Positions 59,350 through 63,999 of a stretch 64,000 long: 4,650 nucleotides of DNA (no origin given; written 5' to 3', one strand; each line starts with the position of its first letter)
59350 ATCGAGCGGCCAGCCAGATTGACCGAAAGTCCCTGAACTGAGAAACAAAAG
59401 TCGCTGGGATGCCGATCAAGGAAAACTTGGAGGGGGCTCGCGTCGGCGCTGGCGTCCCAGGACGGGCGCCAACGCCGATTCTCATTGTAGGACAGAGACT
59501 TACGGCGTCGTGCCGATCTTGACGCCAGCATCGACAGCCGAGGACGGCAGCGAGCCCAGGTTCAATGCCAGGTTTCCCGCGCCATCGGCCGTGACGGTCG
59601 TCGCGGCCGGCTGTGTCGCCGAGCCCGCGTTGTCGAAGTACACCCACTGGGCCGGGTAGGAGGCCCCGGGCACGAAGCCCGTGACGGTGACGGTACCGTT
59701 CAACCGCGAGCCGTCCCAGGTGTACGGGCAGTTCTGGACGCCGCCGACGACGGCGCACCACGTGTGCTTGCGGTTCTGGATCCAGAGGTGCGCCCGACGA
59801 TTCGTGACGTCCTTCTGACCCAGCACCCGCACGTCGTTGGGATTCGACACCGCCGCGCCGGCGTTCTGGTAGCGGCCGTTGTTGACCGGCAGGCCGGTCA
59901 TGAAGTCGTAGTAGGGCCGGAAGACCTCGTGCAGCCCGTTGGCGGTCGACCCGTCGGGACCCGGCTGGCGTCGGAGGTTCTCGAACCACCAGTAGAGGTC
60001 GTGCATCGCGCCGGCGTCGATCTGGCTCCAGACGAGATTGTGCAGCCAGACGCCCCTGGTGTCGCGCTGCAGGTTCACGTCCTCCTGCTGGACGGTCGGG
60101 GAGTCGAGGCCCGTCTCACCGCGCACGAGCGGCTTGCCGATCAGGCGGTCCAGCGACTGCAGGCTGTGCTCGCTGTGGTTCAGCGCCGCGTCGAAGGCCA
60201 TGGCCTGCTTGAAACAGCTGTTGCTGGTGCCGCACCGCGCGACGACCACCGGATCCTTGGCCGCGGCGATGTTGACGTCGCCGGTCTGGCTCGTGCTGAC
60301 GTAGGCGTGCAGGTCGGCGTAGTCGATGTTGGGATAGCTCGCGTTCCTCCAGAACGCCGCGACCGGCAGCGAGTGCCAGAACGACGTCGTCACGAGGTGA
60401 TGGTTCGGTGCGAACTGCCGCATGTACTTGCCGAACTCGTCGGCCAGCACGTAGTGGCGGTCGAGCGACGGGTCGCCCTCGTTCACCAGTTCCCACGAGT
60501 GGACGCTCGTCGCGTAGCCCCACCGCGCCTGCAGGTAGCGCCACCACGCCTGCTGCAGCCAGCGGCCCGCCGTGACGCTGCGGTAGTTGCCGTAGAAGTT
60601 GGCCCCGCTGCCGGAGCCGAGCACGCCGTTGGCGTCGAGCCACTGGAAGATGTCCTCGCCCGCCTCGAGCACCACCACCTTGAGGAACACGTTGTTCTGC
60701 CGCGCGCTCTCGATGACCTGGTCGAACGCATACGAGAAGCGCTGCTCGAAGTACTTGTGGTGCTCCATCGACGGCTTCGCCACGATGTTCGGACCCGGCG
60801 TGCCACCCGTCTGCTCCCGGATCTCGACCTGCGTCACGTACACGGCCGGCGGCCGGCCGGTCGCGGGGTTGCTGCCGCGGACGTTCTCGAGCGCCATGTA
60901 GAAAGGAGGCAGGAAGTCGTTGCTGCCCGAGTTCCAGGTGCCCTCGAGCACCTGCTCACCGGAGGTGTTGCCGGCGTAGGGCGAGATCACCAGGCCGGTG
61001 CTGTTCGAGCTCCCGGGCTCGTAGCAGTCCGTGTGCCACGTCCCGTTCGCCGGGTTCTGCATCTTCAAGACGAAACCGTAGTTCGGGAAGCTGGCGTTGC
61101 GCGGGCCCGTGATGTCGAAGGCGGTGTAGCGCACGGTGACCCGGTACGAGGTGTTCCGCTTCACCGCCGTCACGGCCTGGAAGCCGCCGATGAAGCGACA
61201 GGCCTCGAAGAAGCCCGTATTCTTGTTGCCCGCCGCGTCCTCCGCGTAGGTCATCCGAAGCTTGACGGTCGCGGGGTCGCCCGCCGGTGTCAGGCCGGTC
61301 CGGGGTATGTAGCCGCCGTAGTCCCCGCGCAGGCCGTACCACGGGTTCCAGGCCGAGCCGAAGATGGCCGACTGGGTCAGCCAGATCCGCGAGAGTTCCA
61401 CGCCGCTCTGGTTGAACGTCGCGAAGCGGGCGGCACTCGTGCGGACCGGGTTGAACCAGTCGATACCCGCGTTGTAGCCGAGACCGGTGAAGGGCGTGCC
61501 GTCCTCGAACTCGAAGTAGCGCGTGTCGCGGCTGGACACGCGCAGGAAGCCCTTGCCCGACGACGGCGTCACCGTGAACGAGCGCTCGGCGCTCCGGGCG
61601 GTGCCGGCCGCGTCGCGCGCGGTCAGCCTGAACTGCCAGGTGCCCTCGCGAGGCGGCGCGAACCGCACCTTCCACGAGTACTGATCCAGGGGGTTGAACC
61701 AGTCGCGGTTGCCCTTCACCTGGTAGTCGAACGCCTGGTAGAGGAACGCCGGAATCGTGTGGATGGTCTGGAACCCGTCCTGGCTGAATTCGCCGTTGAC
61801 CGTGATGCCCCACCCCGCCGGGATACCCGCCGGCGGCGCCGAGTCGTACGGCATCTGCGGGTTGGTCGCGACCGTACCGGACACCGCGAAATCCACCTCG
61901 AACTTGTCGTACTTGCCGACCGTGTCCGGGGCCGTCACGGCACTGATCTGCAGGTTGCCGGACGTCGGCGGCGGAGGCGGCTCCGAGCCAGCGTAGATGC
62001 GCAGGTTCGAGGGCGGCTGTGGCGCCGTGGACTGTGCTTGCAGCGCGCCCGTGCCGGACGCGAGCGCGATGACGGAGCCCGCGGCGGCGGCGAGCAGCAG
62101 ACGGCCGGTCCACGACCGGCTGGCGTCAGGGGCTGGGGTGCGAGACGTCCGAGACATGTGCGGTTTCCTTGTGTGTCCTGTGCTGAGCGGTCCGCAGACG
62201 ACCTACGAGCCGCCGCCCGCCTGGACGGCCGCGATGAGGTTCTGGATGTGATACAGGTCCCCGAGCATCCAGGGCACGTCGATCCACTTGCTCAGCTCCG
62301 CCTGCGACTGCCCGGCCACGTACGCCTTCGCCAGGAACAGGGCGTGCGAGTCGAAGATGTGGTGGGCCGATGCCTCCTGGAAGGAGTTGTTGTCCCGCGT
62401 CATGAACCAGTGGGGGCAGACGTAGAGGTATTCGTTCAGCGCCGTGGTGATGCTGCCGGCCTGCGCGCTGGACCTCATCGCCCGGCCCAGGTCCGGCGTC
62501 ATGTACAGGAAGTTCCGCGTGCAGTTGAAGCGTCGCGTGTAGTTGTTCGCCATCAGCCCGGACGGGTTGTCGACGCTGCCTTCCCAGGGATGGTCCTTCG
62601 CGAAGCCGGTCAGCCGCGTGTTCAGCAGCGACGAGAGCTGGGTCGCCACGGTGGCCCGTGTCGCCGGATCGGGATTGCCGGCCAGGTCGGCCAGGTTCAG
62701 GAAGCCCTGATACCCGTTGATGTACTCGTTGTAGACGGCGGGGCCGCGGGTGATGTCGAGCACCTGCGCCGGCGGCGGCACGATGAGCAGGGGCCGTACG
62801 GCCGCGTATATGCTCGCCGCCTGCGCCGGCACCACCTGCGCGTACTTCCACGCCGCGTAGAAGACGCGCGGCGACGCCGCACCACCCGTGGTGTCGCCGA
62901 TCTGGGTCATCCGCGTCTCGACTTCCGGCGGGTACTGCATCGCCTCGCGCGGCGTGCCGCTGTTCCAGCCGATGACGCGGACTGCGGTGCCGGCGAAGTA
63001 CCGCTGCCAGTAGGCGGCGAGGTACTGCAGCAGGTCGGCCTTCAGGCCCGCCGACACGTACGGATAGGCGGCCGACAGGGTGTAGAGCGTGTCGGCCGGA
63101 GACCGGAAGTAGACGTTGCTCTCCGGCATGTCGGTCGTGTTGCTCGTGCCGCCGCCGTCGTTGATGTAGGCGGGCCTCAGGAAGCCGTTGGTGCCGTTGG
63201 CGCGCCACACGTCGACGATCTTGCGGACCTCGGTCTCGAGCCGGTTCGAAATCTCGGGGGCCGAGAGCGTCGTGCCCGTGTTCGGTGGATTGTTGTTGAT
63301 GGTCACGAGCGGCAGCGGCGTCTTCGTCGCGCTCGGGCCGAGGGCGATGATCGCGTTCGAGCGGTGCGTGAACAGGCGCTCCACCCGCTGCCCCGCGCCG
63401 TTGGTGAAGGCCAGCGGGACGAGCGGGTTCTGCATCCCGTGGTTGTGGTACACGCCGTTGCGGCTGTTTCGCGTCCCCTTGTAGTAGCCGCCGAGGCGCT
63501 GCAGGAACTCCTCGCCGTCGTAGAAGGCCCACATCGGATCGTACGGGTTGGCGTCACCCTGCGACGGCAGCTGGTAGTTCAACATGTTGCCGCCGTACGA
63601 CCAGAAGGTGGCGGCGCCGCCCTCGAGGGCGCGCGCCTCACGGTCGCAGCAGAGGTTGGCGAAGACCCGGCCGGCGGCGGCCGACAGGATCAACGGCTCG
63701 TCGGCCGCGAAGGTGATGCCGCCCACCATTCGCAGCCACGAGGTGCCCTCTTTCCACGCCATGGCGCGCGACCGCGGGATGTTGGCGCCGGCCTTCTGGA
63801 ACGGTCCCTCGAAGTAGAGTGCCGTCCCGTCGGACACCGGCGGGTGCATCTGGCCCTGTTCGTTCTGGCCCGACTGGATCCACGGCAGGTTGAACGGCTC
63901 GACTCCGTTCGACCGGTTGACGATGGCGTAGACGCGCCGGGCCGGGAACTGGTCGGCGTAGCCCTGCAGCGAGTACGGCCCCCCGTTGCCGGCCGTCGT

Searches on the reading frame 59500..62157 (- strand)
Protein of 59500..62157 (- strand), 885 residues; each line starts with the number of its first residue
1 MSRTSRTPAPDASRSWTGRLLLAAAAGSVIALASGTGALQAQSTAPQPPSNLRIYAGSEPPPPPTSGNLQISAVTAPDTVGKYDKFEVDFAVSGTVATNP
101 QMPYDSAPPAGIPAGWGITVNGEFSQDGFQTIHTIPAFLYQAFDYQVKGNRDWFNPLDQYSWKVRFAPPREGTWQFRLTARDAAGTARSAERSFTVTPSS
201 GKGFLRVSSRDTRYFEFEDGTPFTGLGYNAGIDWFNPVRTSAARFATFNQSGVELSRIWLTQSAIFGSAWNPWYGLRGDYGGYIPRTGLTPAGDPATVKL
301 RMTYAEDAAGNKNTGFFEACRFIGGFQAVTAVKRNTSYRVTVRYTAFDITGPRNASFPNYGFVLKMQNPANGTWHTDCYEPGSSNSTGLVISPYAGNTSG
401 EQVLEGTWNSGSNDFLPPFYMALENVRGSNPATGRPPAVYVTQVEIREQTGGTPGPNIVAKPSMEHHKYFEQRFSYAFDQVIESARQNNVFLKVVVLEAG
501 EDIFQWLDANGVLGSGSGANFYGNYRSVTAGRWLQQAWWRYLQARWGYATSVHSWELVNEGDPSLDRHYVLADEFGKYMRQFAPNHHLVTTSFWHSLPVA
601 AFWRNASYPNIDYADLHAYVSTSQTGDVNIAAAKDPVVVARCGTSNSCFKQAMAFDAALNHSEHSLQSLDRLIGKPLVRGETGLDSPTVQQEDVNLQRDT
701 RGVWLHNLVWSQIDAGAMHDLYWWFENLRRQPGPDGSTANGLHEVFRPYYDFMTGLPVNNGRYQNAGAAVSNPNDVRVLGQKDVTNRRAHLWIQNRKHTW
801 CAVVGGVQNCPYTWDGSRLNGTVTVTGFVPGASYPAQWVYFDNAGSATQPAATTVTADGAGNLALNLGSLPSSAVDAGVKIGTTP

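Call 9: search_protein_families(library=pfam, proteins=[window:59500-62157:-], max_evalue=0.01)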
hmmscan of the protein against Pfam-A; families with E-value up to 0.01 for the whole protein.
window:59500-62157:- (885 aa): 1 family
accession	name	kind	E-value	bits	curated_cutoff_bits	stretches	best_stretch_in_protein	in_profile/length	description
PF16586.11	DUF5060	-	0.00029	21.5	27.2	1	120-180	27-69/70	Domain of unknown function (DUF5060)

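Call 66: find_encoding_contigs(protein=window:59500-62157:-, flank=10000, max_places=1)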
Protein window:59500-62157:- (885 aa): 4 contigs read that carry it; 1 place shown.
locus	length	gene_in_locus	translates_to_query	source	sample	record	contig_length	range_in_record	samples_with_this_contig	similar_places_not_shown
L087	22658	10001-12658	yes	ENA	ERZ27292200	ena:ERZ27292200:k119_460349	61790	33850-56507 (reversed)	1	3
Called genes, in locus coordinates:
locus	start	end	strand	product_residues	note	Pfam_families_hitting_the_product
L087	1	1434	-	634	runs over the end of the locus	PF00009:GTP_EFTU, PF01926:MMR_HSR1 (faint), PF03144:GTP_EFTU_D2 (weak), PF22594:GTP-eEF1A_C, PF01583:APS_kinase, PF13671:AAA_33 (weak)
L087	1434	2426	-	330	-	PF01507:PAPS_reduct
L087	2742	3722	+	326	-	PF01073:3Beta_HSD, PF01370:Epimerase, PF02719:Polysacc_synt_2, PF04321:RmlD_sub_bind, PF05368:NmrA, PF07993:NAD_binding_4 (faint), PF13460:NAD_binding_10, PF16363:GDP_Man_Dehyd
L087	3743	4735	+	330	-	PF00288:GHMP_kinases_N, PF08544:GHMP_kinases_C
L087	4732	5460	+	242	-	PF00483:NTP_transferase, PF12804:NTP_transf_3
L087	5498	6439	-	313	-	PF06564:CBP_BcsQ (weak), PF10609:ParA (weak), PF01656:CbiA (weak)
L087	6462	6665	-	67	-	-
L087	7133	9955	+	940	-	PF13360:PQQ_2, PF13570:Beta-prop_ACSF4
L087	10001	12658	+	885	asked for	-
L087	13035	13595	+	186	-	-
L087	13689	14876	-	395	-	PF03692:CxxCxxCC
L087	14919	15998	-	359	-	PF00535:Glycos_transf_2, PF10111:Glyco_tranf_2_2, PF13641:Glyco_tranf_2_3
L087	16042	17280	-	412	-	PF13439:Glyco_transf_4, PF13579:Glyco_trans_4_4, PF00534:Glycos_transf_1, PF13692:Glyco_trans_1_4, PF13524:Glyco_trans_1_2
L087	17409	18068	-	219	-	PF14512:TM1586_NiRdase (faint), PF00881:Nitroreductase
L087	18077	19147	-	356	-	-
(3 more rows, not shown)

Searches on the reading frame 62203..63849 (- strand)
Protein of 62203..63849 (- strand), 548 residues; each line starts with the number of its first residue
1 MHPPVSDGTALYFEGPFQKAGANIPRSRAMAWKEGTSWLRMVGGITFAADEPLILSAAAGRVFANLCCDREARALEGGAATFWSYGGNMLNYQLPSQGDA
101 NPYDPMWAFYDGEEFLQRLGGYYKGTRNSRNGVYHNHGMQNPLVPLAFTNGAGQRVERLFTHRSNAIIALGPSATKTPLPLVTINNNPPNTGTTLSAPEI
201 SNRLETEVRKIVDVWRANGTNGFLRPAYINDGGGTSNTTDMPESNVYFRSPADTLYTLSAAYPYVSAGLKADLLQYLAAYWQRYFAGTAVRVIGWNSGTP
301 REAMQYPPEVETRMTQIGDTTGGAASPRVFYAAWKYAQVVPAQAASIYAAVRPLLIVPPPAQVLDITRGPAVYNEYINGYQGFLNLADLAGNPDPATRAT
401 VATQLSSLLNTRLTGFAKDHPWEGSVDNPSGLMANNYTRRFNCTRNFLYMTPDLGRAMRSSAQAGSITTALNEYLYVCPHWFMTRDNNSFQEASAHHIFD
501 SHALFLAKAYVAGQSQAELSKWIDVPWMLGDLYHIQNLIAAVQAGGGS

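Call 9: search_protein_families(library=pfam, proteins=[window:62203-63849:-], max_evalue=0.01)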
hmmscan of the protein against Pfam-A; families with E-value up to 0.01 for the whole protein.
window:62203-63849:- (548 aa): 0 families

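Call 64: find_encoding_contigs(protein=window:62203-63849:-, flank=10000, max_places=1)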
Protein window:62203-63849:- (548 aa): no gene with exactly this product is on record in the collection.
